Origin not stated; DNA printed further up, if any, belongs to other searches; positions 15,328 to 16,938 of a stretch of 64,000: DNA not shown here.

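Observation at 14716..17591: Tightly coupled 3-gene operon: cytidylyltransferase, NTase-like/CDP-alcohol phosphotransferase fusion, AspH/LpxO-like dioxygenase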

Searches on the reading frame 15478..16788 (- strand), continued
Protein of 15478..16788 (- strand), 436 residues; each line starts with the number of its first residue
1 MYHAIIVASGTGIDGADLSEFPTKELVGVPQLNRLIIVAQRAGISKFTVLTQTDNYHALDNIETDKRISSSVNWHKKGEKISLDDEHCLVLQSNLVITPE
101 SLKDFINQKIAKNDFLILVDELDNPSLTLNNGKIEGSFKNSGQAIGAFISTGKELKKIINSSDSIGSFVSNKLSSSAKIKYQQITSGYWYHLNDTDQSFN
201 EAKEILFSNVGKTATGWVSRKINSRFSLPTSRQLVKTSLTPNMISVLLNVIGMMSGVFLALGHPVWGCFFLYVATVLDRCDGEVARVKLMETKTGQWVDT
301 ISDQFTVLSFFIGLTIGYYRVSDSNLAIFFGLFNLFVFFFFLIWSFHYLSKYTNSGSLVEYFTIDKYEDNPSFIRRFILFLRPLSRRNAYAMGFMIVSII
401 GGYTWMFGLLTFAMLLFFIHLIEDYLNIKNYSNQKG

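Call 43: find_encoding_contigs(protein=P0146, flank=10000, max_places=1)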
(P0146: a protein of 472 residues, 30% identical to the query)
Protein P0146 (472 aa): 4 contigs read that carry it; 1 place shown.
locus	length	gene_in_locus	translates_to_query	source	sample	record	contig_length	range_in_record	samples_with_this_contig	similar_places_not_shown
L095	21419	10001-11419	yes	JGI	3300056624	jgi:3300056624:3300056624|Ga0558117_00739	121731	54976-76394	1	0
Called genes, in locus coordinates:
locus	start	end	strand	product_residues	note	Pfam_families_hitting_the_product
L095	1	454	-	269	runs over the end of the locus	PF02405:MlaE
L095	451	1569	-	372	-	PF01168:Ala_racemase_N, PF00842:Ala_racemase_C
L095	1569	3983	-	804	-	PF00637:Clathrin (faint), PF07719:TPR_2 (faint), PF12895:ANAPC3 (faint), PF13424:TPR_12 (faint), PF13432:TPR_16 (faint), PF24762:TPR_IF140-IFT172 (faint), PF00069:Pkinase, PF07714:PK_Tyr_Ser-Thr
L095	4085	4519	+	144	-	PF00436:SSB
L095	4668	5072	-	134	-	-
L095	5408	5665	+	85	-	PF00312:Ribosomal_S15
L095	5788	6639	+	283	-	PF01138:RNase_PH, PF03725:RNase_PH_C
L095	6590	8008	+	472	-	PF01138:RNase_PH, PF03725:RNase_PH_C (weak), PF00013:KH_1, PF00575:S1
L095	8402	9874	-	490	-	PF01943:Polysacc_synt, PF13440:Polysacc_synt_3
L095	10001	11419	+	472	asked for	PF00483:NTP_transferase, PF12804:NTP_transf_3, PF01066:CDP-OH_P_transf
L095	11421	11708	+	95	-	-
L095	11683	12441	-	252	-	PF01790:LGT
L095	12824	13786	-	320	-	PF01073:3Beta_HSD, PF01370:Epimerase, PF02719:Polysacc_synt_2 (weak), PF04321:RmlD_sub_bind, PF07993:NAD_binding_4 (faint), PF16363:GDP_Man_Dehyd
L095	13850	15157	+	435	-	PF03721:UDPG_MGDP_dh_N, PF00984:UDPG_MGDP_dh, PF03720:UDPG_MGDP_dh_C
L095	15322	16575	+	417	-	PF02321:OEP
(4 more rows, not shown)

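Call 45: predict_structure(alignment_id=A1)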
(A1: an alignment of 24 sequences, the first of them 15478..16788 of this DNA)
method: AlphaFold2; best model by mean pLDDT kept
length: 436 residues; sequences in the alignment: 24
mean_pLDDT: 80.4   pTM: 0.75
mean pLDDT of the five models: 80.4, 79.6, 75.9, 75.9, 74.8
residues with pLDDT >= 90: 115; 70-90: 256; 50-70: 33; < 50: 32
segments of 3 or more residues with pLDDT < 50: 123-141, 212-222
pLDDT, mean of each block of 10 residues (from residue 1): 90 80 88 93 92 76 85 84 88 90 87 81 39 36 75 86 78 72 80 86 79 40 69 86 88 94 93 85 84 80 91 94 91 95 87 75 65 77 67 90 91 91 81 52
secondary structure, 60 per line:
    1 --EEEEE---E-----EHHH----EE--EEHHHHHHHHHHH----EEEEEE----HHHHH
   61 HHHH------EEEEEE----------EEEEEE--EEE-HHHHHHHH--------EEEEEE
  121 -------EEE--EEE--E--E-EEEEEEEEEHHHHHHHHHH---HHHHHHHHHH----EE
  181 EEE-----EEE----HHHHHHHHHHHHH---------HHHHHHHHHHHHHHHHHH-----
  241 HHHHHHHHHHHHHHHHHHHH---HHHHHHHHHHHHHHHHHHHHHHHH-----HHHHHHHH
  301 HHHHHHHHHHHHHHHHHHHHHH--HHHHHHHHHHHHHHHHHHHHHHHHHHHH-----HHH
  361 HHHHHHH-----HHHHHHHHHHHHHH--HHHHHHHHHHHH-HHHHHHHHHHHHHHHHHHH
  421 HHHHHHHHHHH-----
elements in order: E3-7 H31-41 E46-51 H56-64 E71-76 E87-92 E95-97 H99-106 E115-120 E128-130 E133-135 E143-151 H152-161 H165-174 E179-183 E189-191 H196-208 H218-235 H241-260 H264-287 H293-322 H325-352 H358-367 H373-386 H389-400 H402-431

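Call 47: fold_search(model_id=the predicted structure, library=pdb)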
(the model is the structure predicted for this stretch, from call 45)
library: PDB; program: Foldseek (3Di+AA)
matches with E <= 10: 958; with E <= 0.001: 430
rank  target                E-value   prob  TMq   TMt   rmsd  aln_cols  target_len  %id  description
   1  4mnd                  1.6e-14  1.00  0.65  0.69   6.1       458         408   17  Crystal structure of Archaeoglobus fulgidus IPCT-DIPPS bifunctional membrane protein (released 2014-07-02)
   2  4o6n_A                1.2e-13  1.00  0.57  0.72   5.7       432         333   17  Structure of AF2299, a CDP-alcohol phosphotransferase (CDP-bound) (released 2014-05-14)
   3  4q7c_A                3.0e-13  1.00  0.58  0.73   5.5       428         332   17  Structure of AF2299, a CDP-alcohol phosphotransferase (released 2014-05-28)
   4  4o6m_B                4.7e-13  1.00  0.56  0.70   6.0       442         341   16  Structure of AF2299, a CDP-alcohol phosphotransferase (CMP-bound) (released 2014-05-14)
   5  4o6m_A                1.2e-12  1.00  0.59  0.75   5.3       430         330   16  Structure of AF2299, a CDP-alcohol phosphotransferase (CMP-bound) (released 2014-05-14)
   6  5d91                  7.5e-11  1.00  0.53  0.68   7.5       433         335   15  Structure of a phosphatidylinositolphosphate (PIP) synthase from Renibacterium Salmoninarum (released 2015-11-11)
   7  5d92_A                1.1e-10  1.00  0.53  0.66   7.6       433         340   15  Structure of a phosphatidylinositolphosphate (PIP) synthase from Renibacterium Salmoninarum (released 2015-11-04)
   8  5d92_B                2.0e-10  1.00  0.52  0.64   7.6       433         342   15  Structure of a phosphatidylinositolphosphate (PIP) synthase from Renibacterium Salmoninarum (released 2015-11-04)
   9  5d92_C                1.5e-09  1.00  0.53  0.67   7.2       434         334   15  Structure of a phosphatidylinositolphosphate (PIP) synthase from Renibacterium Salmoninarum (released 2015-11-04)
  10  6wmv_C                2.1e-09  1.00  0.53  0.66   5.7       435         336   15  Structure of a phosphatidylinositol-phosphate synthase (PIPS) from Mycobacterium kansasii with evidence of substrate b (released 2020-05-27)
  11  6wm5_C                3.7e-09  1.00  0.47  0.59   8.4       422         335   14  Structure of a phosphatidylinositol-phosphate synthase (PIPS) from Mycobacterium kansasii (released 2020-05-27)
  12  6wm5_A                5.3e-09  1.00  0.34  0.43  17.5       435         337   15  Structure of a phosphatidylinositol-phosphate synthase (PIPS) from Mycobacterium kansasii (released 2020-05-27)
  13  6wmv_A                1.7e-08  1.00  0.34  0.42  17.3       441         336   16  Structure of a phosphatidylinositol-phosphate synthase (PIPS) from Mycobacterium kansasii with evidence of substrate b (released 2020-05-27)
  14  3hl3_A                2.2e-08  1.00  0.34  0.55   6.9       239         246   15  2.76 Angstrom Crystal Structure of a Putative Glucose-1-Phosphate Thymidylyltransferase from Bacillus anthracis in Com (released 2009-06-09)
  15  4ho9_A                2.8e-08  1.00  0.37  0.52   9.2       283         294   12  Crystal structure of glucose 1-phosphate thymidylyltransferase from Aneurinibacillus thermoaerophilus complexed with U (released 2013-10-23)
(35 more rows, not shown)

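Call 68: search_dna_similar(query=window:15478-16788:-, collection=plasmids, mode=protein, max_evalue=0.00001, max_rows=15)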
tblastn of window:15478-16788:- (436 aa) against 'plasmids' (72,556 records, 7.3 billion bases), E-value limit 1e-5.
Records with a match: 1; places in all: 2; records where one place covers at least 80% of the query: 0.
Best place of each record, by identity: <60% 1.
By first word of the organism name: Nonomuraea 1.
By predicted mobility (MOB-suite, as given by PLSDB): non-mobilizable 1.
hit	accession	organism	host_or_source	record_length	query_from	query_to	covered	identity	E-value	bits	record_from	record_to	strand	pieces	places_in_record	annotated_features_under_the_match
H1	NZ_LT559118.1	Nonomuraea gerenzanensis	-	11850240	190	318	30%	29.1%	4e-6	57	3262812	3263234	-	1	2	none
